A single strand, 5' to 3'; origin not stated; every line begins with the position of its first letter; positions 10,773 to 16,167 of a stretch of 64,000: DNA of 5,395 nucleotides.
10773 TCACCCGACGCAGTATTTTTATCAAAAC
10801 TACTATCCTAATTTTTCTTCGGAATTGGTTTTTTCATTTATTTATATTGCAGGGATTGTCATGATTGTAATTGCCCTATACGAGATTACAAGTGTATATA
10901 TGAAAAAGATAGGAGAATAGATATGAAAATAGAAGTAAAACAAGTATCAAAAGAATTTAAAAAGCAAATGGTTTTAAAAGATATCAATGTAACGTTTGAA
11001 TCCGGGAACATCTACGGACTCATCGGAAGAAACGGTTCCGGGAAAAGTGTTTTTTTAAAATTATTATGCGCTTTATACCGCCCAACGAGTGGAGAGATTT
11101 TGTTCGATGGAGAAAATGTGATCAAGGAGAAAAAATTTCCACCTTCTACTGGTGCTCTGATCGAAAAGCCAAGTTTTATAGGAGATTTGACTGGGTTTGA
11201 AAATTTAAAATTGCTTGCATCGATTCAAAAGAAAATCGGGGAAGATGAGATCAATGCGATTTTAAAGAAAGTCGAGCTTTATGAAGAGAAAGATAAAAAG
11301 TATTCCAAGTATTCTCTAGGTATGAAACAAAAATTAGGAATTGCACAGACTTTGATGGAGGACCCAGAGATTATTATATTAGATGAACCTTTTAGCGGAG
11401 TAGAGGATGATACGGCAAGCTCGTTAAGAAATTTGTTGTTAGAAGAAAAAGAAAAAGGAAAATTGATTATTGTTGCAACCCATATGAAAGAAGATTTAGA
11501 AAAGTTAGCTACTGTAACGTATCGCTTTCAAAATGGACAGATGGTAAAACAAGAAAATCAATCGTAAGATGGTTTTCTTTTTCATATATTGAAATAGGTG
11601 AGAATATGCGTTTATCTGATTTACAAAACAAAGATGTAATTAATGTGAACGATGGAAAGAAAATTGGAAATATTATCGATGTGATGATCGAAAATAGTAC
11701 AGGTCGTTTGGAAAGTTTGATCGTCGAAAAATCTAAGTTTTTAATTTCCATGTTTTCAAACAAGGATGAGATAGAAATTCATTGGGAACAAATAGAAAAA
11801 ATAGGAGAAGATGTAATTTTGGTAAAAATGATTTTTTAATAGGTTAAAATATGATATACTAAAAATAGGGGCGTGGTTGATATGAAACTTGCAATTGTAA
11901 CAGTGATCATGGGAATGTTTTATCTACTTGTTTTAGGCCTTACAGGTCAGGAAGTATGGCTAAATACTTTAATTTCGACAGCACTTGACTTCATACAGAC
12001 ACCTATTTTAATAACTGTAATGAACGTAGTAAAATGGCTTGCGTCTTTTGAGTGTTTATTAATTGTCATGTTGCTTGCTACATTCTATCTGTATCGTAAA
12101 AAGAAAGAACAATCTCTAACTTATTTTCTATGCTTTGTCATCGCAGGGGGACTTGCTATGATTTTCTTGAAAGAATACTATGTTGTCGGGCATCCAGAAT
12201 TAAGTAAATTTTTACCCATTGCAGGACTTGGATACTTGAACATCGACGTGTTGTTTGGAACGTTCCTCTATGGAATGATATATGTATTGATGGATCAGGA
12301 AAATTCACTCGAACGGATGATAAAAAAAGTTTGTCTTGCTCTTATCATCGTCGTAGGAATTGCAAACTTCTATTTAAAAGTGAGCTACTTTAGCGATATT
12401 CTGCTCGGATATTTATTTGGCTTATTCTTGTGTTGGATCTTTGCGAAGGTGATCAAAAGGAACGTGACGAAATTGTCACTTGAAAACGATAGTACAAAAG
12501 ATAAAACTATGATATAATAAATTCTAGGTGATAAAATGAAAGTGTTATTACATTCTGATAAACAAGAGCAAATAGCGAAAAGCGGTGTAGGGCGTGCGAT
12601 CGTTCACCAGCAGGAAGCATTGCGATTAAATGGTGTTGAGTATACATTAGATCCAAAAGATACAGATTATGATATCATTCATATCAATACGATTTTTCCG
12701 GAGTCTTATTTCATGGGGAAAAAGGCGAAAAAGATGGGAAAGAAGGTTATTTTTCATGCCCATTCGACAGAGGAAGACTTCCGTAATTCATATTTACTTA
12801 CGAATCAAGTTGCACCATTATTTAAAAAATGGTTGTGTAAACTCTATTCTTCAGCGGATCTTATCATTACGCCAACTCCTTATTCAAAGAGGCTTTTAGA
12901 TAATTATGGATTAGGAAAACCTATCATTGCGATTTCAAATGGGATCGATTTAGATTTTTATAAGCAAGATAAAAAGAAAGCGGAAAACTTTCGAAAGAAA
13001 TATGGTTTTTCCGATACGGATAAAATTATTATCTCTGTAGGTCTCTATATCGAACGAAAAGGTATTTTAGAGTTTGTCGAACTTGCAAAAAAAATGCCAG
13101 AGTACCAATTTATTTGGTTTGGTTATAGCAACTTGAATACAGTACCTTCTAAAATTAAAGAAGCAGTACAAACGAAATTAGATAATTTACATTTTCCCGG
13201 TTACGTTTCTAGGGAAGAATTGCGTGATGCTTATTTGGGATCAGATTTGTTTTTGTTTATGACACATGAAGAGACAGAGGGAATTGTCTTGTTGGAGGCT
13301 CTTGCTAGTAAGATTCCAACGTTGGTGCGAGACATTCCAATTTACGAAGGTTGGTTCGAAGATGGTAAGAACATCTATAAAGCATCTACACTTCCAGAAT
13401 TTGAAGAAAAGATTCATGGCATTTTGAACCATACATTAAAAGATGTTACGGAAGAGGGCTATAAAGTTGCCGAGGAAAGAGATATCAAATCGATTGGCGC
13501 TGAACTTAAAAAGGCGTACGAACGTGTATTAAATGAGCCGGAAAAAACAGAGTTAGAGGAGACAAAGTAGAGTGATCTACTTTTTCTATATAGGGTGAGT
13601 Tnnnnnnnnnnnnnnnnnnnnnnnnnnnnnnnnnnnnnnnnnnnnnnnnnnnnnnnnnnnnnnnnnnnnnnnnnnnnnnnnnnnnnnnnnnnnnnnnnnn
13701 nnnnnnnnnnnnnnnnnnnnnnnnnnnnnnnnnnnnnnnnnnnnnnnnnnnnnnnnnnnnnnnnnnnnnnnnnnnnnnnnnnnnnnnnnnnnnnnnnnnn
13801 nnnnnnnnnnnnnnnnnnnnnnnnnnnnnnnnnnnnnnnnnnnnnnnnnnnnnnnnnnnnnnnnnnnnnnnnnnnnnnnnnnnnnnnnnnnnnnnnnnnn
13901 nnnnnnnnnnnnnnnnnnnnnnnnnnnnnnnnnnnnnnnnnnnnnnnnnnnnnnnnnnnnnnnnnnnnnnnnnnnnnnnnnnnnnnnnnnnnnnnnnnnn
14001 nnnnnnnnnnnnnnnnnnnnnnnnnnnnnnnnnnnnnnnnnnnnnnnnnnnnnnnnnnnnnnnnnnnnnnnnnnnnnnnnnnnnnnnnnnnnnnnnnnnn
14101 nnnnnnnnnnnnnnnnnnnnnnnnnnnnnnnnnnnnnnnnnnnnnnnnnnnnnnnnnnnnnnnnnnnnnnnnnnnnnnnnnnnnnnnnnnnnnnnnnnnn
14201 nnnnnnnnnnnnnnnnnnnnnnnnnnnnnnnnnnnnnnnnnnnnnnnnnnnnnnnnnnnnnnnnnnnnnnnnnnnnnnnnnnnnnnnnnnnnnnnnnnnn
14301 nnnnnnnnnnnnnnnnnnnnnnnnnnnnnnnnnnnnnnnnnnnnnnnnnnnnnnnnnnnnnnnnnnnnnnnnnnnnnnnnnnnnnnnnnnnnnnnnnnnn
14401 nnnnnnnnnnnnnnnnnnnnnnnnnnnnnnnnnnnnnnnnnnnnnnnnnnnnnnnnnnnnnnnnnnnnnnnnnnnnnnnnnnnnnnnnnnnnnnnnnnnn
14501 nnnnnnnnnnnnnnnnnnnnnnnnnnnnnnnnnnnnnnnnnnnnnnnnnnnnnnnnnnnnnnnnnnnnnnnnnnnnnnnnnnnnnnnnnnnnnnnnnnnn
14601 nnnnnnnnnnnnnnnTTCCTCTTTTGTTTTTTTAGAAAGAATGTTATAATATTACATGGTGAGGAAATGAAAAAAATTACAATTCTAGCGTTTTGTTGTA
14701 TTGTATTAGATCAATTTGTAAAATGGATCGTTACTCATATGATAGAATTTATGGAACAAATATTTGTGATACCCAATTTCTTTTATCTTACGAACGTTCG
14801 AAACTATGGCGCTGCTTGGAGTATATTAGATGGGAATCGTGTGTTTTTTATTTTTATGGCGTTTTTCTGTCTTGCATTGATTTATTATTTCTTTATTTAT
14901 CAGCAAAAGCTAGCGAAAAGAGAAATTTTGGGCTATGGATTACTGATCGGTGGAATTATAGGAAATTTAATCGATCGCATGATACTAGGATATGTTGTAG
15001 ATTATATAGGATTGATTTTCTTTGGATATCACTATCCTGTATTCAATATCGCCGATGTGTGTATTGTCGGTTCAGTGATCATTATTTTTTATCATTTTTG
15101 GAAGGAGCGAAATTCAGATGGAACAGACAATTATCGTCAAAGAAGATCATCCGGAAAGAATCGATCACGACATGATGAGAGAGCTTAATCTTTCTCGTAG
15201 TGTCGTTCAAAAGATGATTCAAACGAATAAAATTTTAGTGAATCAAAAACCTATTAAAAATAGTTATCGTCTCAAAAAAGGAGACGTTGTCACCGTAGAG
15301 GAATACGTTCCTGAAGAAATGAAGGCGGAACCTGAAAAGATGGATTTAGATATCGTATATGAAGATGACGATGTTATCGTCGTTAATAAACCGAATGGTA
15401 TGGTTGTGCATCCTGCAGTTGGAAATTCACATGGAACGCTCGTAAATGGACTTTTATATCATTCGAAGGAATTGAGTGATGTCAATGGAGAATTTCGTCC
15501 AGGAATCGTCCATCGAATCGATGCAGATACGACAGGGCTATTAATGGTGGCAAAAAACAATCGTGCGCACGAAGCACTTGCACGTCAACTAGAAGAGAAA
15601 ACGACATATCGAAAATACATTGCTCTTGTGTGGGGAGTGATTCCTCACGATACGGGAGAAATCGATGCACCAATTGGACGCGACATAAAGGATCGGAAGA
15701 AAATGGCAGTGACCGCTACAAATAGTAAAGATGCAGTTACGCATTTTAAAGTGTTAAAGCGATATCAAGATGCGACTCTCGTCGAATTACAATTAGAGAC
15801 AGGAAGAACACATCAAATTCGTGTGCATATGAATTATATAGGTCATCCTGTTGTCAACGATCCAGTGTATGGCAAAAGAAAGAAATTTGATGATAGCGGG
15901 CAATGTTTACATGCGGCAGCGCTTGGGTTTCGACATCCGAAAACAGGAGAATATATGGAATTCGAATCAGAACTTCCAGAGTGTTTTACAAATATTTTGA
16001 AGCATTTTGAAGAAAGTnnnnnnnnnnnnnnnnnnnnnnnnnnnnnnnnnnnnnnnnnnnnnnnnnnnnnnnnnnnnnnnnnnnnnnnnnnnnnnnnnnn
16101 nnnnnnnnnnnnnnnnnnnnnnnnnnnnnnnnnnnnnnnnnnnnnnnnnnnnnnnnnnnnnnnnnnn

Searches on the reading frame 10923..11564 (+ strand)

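Call 81: search_protein_families(library=pfam, proteins=[window:10923-11564:+], max_evalue=0.00001)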
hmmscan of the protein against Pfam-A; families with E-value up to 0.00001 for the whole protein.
window:10923-11564:+ (214 aa): 2 families
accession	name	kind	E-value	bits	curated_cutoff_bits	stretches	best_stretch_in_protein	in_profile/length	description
PF00005.33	ABC_tran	-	3.2e-31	109.2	25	1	18-157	1-136/137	ABC transporter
PF13304.12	AAA_21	-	1.2e-10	42.4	27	0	113-187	221-298/304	AAA domain, putative AbiEii toxin, Type IV TA system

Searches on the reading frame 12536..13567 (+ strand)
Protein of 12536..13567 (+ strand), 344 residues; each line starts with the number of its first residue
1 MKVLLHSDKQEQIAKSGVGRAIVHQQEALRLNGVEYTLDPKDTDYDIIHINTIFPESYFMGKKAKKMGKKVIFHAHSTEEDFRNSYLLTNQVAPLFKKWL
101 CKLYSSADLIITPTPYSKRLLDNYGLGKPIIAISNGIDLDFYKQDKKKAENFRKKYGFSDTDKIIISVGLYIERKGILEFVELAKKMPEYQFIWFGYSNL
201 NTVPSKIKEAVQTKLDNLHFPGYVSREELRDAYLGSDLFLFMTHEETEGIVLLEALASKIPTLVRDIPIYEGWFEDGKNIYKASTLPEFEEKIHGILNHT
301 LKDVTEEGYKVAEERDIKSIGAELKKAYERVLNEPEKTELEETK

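Call 81: search_protein_families(library=pfam, proteins=[window:12536-13567:+], max_evalue=0.00001)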
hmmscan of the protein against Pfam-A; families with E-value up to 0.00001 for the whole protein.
window:12536-13567:+ (344 aa): 4 families
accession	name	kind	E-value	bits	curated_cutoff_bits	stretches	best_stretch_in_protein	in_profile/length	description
PF00534.26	Glycos_transf_1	-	3.4e-20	72.7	26.4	1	150-299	3-158/172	Glycosyl transferases group 1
PF13439.12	Glyco_transf_4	-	5.7e-16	59.4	28.5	1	42-140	70-169/170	Glycosyltransferase Family 4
PF13692.12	Glyco_trans_1_4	-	1.1e-13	52.1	27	1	163-297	2-140/142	Glycosyl transferases group 1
PF13524.12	Glyco_trans_1_2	-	1.5e-07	31.9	25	1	179-300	4-115/144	Glycosyl transferase-like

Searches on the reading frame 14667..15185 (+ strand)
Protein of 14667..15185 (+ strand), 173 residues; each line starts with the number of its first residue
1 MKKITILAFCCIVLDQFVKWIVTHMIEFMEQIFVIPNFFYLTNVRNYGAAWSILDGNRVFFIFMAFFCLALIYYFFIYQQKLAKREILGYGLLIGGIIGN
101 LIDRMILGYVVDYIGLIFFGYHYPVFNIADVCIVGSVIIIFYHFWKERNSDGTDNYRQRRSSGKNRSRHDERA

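Call 81: search_protein_families(library=pfam, proteins=[window:14667-15185:+], max_evalue=0.00001)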
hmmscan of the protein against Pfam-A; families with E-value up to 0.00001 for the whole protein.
window:14667-15185:+ (173 aa): 1 family
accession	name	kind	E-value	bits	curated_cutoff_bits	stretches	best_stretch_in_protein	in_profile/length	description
PF01252.23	Peptidase_A8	-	5.6e-36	124.3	25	1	8-145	2-141/142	Signal peptidase (SPase) II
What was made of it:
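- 14667..15188 (+): lspA (signal peptidase II), the processing enzyme needed for A and B. Call 81 (PF01252, 5.6e-36).
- On Bacterial lipoproteins (Lgt/LspA substrates): lspA lies at 14667-15188 (PF01252, 5.6e-36, call 81). lgt was not seen in the 64-kb window.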

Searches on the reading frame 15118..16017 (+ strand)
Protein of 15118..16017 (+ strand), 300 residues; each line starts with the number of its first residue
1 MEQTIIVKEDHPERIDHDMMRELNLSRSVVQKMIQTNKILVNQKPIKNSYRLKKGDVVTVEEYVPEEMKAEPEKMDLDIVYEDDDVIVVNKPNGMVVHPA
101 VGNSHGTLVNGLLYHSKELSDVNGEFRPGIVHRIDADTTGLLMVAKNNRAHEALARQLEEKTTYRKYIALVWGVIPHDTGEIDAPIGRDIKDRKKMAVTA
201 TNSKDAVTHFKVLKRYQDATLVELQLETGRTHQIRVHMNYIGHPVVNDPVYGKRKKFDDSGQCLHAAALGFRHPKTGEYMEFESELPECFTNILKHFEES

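Call 81: search_protein_families(library=pfam, proteins=[window:15118-16017:+], max_evalue=0.00001)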
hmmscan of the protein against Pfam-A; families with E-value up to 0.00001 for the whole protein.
window:15118-16017:+ (300 aa): 2 families
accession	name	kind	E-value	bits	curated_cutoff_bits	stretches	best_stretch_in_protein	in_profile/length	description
PF00849.27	PseudoU_synth_2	-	1.1e-36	126.8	26.8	1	85-239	1-151/152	RNA pseudouridylate synthase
PF01479.30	S4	-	1.5e-07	31.5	22.8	1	24-58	13-48/48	S4 domain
